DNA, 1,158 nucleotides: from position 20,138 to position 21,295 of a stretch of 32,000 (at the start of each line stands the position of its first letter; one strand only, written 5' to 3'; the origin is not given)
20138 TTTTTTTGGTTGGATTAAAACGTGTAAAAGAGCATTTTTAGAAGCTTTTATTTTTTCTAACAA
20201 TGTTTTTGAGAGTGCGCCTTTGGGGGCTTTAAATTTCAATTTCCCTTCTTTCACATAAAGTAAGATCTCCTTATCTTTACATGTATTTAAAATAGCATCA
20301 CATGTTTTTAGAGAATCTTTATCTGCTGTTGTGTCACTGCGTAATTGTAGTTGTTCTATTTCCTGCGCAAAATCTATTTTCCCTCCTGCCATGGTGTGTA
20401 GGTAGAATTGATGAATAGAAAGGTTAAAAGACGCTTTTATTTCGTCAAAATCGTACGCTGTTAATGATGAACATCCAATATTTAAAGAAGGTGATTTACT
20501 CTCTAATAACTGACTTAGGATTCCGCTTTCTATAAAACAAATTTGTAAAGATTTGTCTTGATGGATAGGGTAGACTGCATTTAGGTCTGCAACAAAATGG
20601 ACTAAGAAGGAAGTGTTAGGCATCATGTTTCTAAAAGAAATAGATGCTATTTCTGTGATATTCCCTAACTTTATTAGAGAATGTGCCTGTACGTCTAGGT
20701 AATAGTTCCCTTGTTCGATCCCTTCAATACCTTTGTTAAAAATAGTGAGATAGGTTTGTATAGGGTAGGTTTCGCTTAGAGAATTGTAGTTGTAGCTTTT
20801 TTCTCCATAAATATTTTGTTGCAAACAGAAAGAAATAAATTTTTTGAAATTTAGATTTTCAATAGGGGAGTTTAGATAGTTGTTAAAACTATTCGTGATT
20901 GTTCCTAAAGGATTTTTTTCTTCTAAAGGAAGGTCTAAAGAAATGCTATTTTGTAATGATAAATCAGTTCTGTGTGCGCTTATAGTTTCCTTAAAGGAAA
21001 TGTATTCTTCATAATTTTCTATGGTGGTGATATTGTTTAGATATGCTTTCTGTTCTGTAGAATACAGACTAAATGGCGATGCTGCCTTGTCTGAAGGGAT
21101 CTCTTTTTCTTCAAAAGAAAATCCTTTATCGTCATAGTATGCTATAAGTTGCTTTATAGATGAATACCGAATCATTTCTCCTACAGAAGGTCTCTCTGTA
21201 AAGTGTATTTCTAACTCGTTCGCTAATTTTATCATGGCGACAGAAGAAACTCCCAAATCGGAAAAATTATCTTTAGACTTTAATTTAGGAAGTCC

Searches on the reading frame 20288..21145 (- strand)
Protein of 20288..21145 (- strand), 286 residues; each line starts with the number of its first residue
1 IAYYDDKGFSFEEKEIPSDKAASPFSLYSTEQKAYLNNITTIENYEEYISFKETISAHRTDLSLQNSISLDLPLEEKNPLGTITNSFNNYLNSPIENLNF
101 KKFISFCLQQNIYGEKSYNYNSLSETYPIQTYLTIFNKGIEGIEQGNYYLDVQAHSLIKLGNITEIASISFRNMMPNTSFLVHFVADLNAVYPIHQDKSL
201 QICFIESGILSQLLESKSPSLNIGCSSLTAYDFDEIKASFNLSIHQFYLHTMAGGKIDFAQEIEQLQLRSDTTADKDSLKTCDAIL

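Call 46: search_protein_families(library=pfam, proteins=[window:20288-21145:-], max_evalue=1)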
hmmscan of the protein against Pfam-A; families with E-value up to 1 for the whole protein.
seq(286 aa): 0 families

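Call 63: search_solved_structures(query=window:20288-21145:-, max_evalue=1, show_alignments=1)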
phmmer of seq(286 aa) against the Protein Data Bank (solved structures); distinct sequences matched with E-value up to 1: 4.
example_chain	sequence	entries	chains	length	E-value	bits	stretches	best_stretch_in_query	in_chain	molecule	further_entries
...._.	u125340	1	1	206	4.8e-17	66.1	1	92-260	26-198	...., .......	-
7ly4_A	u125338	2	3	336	1e-16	65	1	91-260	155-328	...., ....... | BmdC, NRPS oxidase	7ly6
7ly7_B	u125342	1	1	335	1.1e-16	64.9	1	91-260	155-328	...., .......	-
3eo7_A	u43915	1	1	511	0.019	18.2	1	100-239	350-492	Putative Nitroreductase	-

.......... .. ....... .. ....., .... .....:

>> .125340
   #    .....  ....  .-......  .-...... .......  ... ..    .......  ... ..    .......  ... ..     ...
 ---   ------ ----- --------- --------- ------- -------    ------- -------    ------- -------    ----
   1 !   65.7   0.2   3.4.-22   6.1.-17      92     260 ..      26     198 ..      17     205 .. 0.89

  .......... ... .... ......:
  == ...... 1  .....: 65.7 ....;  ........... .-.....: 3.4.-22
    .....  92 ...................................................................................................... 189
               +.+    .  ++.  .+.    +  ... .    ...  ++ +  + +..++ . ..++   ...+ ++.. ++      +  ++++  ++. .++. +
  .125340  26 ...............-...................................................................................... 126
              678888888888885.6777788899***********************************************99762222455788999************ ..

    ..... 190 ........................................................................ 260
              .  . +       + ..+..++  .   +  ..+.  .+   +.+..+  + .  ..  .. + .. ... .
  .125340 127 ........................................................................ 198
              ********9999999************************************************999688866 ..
